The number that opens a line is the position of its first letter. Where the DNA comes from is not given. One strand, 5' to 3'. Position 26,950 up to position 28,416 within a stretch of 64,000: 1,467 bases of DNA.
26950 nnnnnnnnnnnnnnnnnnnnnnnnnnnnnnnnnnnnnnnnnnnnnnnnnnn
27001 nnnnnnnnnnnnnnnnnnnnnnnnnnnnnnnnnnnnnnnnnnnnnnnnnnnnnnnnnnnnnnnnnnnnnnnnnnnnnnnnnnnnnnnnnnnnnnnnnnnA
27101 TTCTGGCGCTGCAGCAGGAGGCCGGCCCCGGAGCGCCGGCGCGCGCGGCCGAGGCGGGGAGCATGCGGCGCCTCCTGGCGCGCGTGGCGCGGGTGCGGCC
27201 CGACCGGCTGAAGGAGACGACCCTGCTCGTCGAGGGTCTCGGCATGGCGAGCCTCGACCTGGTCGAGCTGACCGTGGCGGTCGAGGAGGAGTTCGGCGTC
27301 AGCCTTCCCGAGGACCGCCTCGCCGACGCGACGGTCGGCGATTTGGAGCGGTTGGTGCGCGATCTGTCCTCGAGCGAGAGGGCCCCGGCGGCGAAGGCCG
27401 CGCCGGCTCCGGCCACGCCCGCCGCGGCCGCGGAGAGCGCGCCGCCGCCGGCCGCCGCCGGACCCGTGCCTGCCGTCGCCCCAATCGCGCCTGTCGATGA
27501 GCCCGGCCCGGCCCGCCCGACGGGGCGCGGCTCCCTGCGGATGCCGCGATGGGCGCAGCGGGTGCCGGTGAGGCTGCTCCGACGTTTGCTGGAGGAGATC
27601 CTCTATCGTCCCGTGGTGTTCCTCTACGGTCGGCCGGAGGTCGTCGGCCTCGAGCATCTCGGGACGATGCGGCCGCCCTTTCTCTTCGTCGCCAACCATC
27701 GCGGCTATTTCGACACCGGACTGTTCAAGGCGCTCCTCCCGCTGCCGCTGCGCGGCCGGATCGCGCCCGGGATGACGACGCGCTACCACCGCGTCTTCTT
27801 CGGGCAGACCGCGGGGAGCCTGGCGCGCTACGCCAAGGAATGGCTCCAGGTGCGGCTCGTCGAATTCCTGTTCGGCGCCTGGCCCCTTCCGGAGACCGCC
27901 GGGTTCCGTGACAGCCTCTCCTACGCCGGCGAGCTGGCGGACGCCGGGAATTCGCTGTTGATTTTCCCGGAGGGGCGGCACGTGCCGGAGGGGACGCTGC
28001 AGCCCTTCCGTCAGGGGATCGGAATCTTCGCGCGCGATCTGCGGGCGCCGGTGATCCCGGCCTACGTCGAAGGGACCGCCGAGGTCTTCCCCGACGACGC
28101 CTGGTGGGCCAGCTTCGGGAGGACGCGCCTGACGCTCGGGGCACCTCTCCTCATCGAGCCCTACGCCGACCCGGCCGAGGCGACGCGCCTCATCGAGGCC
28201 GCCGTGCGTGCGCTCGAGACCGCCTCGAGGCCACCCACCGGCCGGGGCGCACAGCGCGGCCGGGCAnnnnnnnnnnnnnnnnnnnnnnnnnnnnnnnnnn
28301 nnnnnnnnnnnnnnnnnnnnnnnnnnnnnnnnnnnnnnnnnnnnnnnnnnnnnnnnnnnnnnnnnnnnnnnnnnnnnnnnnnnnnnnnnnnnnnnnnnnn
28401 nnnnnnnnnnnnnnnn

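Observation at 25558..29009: AMP-ligase, ACP and lysophospholipid-acyltransferase tri-domain protein, translationally coupled to a LOG-family gene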

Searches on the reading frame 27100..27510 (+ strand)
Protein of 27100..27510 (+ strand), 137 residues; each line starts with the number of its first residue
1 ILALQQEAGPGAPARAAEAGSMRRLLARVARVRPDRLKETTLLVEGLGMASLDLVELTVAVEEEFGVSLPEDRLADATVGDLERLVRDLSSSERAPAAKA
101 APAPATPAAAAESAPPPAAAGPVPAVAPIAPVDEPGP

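Call 34: search_protein_families(library=ncbifam, proteins=[window:27100-27510:+], max_evalue=1)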
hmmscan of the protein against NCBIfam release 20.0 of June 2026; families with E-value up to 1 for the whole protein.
window:27100-27510:+ (137 aa): 19 families
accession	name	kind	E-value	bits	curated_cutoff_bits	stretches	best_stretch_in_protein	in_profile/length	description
NF002151.0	PRK00982.1-5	equivalog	1.5e-08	34.7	92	1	31-81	17-68/78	acyl carrier protein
TIGR00517.1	acyl_carrier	equivalog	3.7e-08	33.1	70.45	1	31-75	17-61/77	acyl carrier protein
NF006031.0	PRK08172.1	equivalog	4e-08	33.8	76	1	22-87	9-75/82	acyl carrier protein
NF002148.0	PRK00982.1-2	subfamily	5.7e-08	32.5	71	1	30-81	17-69/79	acyl carrier protein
NF002149.0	PRK00982.1-3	equivalog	3.2e-07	30.2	106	1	27-73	13-59/78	acyl carrier protein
NF040636.1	AcpM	exception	4.5e-07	29.8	146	1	27-98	15-87/93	meromycolate extension acyl carrier protein AcpM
NF058660.1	cispen_ACP_AmcB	equivalog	6.7e-07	29.4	80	1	32-90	18-79/80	cispentacin biosynthesis acyl carrier protein AmcB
NF002147.0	PRK00982.1-1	equivalog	1.3e-06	28.1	84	1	24-87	14-78/83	acyl carrier protein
NF004533.0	PRK05883.1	equivalog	1.6e-05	24.7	72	1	35-86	41-93/100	acyl carrier protein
NF002150.0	PRK00982.1-4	subfamily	2.6e-05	24.4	66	1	32-85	20-74/80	acyl carrier protein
TIGR04069.1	ocin_ACP_rel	hypoth_equivalog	5.5e-05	23.6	70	1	36-76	24-64/77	peptide maturation system acyl carrier-related protein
NF009104.0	PRK12449.1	equivalog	0.0001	22.2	70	1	37-76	25-64/80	acyl carrier protein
NF005480.0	PRK07081.1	equivalog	0.00012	21.9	72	1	22-79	5-63/83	acyl carrier protein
NF005079.0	PRK06508.1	equivalog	0.0008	19.8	83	1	25-74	11-60/93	acyl carrier protein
NF006617.0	PRK09184.1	subfamily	0.0011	18.9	70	1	36-72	35-72/96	phosphopantetheine-binding protein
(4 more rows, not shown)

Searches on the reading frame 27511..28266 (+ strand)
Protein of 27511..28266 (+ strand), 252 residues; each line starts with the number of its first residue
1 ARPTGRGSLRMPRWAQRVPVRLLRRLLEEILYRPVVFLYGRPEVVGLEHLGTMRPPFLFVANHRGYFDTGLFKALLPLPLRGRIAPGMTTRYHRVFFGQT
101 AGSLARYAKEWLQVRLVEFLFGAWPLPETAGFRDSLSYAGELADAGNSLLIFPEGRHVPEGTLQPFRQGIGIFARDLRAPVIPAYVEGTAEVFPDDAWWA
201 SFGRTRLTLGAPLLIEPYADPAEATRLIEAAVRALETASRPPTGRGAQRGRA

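Call 33: search_solved_structures(query=A2, max_evalue=1, show_alignments=3)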
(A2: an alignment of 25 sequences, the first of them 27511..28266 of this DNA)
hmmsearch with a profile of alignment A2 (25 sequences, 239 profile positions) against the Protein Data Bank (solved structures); distinct sequences matched with E-value up to 1: 2.
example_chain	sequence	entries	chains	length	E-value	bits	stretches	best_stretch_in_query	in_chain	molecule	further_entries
5kym_A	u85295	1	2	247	1.5e-21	79.8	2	135-234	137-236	1-acyl-sn-glycerol-3-phosphate acyltransferase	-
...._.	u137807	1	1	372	0.014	17.7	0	39-78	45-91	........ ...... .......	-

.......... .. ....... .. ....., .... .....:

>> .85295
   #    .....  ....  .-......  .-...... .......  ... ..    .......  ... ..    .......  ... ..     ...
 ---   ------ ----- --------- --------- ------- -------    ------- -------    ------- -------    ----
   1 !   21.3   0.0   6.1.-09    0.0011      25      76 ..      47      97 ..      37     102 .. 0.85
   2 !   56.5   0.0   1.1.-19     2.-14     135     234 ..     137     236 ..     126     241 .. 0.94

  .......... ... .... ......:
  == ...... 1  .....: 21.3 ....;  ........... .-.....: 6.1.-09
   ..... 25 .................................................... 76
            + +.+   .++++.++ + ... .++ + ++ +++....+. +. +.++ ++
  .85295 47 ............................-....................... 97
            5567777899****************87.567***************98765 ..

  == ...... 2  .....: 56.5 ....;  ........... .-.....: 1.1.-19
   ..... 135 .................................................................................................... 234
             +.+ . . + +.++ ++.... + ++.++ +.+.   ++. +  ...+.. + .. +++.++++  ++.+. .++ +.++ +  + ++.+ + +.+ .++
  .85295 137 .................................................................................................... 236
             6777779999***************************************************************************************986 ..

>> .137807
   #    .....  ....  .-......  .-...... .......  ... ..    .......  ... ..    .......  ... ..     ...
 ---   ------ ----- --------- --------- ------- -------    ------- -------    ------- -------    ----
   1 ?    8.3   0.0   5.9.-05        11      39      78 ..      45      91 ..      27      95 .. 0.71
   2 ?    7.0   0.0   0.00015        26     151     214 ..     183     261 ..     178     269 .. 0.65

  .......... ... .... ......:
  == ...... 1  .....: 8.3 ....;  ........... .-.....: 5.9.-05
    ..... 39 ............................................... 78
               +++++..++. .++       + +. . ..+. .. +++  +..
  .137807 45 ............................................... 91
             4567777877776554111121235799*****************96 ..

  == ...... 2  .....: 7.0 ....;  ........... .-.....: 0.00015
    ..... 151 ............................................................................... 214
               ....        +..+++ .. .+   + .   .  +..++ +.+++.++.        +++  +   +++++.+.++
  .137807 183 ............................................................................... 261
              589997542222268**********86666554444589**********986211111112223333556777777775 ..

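Call 34: search_protein_families(library=ncbifam, proteins=[window:27511-28266:+], max_evalue=1)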
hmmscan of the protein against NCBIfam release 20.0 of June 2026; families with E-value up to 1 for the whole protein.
window:27511-28266:+ (252 aa): 4 families
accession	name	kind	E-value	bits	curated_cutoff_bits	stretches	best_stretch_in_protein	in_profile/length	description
NF006386.0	PRK08633.1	equivalog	2e-07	29.2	1221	1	115-189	482-554/1147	acyl-[ACP]--phospholipid O-acyltransferase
TIGR00530.1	AGP_acyltrn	subfamily_domain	2.8e-07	30.4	102.95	1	137-186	80-129/130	1-acylglycerol-3-phosphate O-acyltransferase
NF005291.0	PRK06814.1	equivalog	7.7e-07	27.4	1349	2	145-190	522-567/1140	acyl-[ACP]--phospholipid O-acyltransferase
NF005959.0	PRK08043.1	equivalog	0.012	13.9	886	1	143-189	94-140/719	bifunctional acyl-ACP--phospholipid O-acyltransferase/long-chain-fatty-acid--ACP ligase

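Call 44: predict_structure(alignment_id=A2)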
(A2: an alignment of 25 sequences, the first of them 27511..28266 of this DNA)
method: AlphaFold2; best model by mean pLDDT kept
length: 252 residues; sequences in the alignment: 25
mean_pLDDT: 90.7   pTM: 0.89
mean pLDDT of the five models: 90.7, 90.6, 89.3, 89.3, 88.7
residues with pLDDT >= 90: 192; 70-90: 44; 50-70: 12; < 50: 4
segments of 3 or more residues with pLDDT < 50: 1-4
pLDDT, mean of each block of 10 residues (from residue 1): 58 88 93 96 97 96 93 96 94 91 96 93 88 92 96 86 87 97 97 92 98 98 97 95 63 54
secondary structure, 60 per line:
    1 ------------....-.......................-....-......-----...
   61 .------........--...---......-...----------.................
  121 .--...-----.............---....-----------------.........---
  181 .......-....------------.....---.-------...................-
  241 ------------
elements in order: H13-16 H18-40 E42-45 H47-52 E58-61 H68-75 E84-89 H104-121 E124-126 H132-144 E148-151 H169-177 E181-187 H189-192 E205-209 H221-239

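Call 47: fold_search(model_id=the predicted structure, library=pdb)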
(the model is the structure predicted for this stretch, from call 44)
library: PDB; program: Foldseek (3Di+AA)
matches with E <= 10: 547; with E <= 0.001: 17
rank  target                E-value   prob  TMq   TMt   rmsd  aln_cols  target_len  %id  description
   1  5kym_A                1.8e-09  1.00  0.59  0.61   6.9       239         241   19  Crystal Structure of the 1-acyl-sn-glycerophosphate (LPA) acyltransferase, PlsC, from Thermotoga maritima (released 2017-07-26)
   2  5kym_B                2.1e-09  1.00  0.58  0.63   6.5       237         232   18  Crystal Structure of the 1-acyl-sn-glycerophosphate (LPA) acyltransferase, PlsC, from Thermotoga maritima (released 2017-07-26)
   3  8e4y                  5.9e-06  1.00  0.45  0.19   8.2       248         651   15  Cryo-EM structure of human glycerol-3-phosphate acyltransferase 1 (GPAT1) in complex with 2-oxohexadecyl-CoA (released 2022-12-21)
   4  8ia1_A                6.6e-06  1.00  0.51  0.38   6.1       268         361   18  plastidial glycerol-3-phosphate acyltransferases (GPAT) from the green alga Myrmecia incisa (released 2024-02-07)
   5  1iuq                  2.3e-05  1.00  0.50  0.37   6.0       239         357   15  The 1.55 A Crystal Structure of Glycerol-3-Phosphate Acyltransferase (released 2003-10-07)
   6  5oce_B                2.3e-05  1.00  0.47  0.47  13.3       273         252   15  THE MOLECULAR MECHANISM OF SUBSTRATE RECOGNITION AND CATALYSIS OF THE MEMBRANE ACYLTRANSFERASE PatA -- Complex of PatA (released 2017-12-27)
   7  5f2z_A                3.3e-05  1.00  0.47  0.47   9.5       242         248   16  Crystal structure of membrane associated PatA from Mycobacterium smegmatis in complex with palmitate - P21 space group (released 2016-03-09)
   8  5f2z_B                3.5e-05  1.00  0.44  0.43  13.4       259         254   17  Crystal structure of membrane associated PatA from Mycobacterium smegmatis in complex with palmitate - P21 space group (released 2016-03-09)
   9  5f2z_C                5.3e-05  1.00  0.46  0.47  12.7       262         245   16  Crystal structure of membrane associated PatA from Mycobacterium smegmatis in complex with palmitate - P21 space group (released 2016-03-09)
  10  5f31                  6.4e-05  1.00  0.46  0.45  12.3       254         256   17  Crystal structure of membrane associated PatA from Mycobacterium smegmatis in complex with palmitate - P 42 21 2 space g (released 2016-03-09)
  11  5f2t_B                7.6e-05  1.00  0.47  0.46   9.3       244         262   15  Crystal structure of membrane associated PatA from Mycobacterium smegmatis in complex with palmitate - C 2 space group (released 2016-03-09)
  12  5oce_A                8.6e-05  1.00  0.47  0.46  14.0       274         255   16  THE MOLECULAR MECHANISM OF SUBSTRATE RECOGNITION AND CATALYSIS OF THE MEMBRANE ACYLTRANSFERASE PatA -- Complex of PatA (released 2017-12-27)
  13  5f2z_D                9.7e-05  1.00  0.44  0.43  13.2       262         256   16  Crystal structure of membrane associated PatA from Mycobacterium smegmatis in complex with palmitate - P21 space group (released 2016-03-09)
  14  5f2t_A                1.0e-04  1.00  0.47  0.48  13.5       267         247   16  Crystal structure of membrane associated PatA from Mycobacterium smegmatis in complex with palmitate - C 2 space group (released 2016-03-09)
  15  7ojt_A                2.5e-04  1.00  0.44  0.44   9.6       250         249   16  Crystal structure of unliganded PatA, a membrane associated acyltransferase from Mycobacterium smegmatis (released 2021-10-27)
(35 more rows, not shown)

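Call 48: search_protein_representatives(alignment_id=A2)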
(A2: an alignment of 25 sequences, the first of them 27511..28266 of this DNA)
Query: 25 sequences, 239 profile positions. Proteins with E-value up to 0.001 (for the whole library): 35484; up to 1e-10: 13470; up to 1e-30: 839. The best 150 are listed.
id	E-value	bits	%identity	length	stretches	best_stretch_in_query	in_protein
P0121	3.5e-105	366.7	-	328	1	5-237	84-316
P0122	1.1e-103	361.8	-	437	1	5-236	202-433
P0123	5.2e-98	343.3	-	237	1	11-237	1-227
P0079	1.6e-96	338.4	-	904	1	10-236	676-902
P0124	6.8e-95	333.0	-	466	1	4-235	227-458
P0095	4.2e-90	317.4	-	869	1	5-237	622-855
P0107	8.7e-84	296.7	-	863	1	3-237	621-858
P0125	4.4e-82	291.1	-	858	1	6-235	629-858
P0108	2.3e-80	285.5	-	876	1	5-235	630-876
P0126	8.3e-80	283.7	-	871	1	9-238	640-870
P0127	1.3e-79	283.0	-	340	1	6-236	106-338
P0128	1.4e-78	279.6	-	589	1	4-235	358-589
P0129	1.7e-77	276.1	-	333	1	6-236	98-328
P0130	4.3e-77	274.8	-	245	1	6-236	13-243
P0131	6.9e-77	274.1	-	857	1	6-237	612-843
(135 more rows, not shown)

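Call 67: search_protein_families(library=ncbifam, alignment_id=A2, max_evalue=0.001)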
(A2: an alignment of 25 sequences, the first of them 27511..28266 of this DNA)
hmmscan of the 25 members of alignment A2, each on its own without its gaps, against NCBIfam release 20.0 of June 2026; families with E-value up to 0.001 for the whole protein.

A. member 1, window:27511-28266:+ (252 aa): 3 families
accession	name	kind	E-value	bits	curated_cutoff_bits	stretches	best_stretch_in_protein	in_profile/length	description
NF006386.0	PRK08633.1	equivalog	2e-07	29.2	1221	1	115-189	482-554/1147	acyl-[ACP]--phospholipid O-acyltransferase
TIGR00530.1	AGP_acyltrn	subfamily_domain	2.8e-07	30.4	102.95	1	137-186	80-129/130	1-acylglycerol-3-phosphate O-acyltransferase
NF005291.0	PRK06814.1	equivalog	7.7e-07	27.4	1349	0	145-190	522-567/1140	acyl-[ACP]--phospholipid O-acyltransferase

B. families by the number of members that match (of 25 scanned): 6 families
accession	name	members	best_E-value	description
NF006386.0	PRK08633.1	25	2.6e-16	acyl-[ACP]--phospholipid O-acyltransferase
NF005291.0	PRK06814.1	25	1.3e-15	acyl-[ACP]--phospholipid O-acyltransferase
TIGR00530.1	AGP_acyltrn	25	1.4e-13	1-acylglycerol-3-phosphate O-acyltransferase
NF005959.0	PRK08043.1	6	8.5e-08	bifunctional acyl-ACP--phospholipid O-acyltransferase/long-chain-fatty-acid--ACP ligase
NF052553.1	LyOrLpactfOlsABRUA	3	7e-05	lyso-ornithine lipid O-acyltransferase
NF052552.1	LyOrLpactfOlsARHOCB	1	0.00018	lyso-ornithine lipid O-acyltransferase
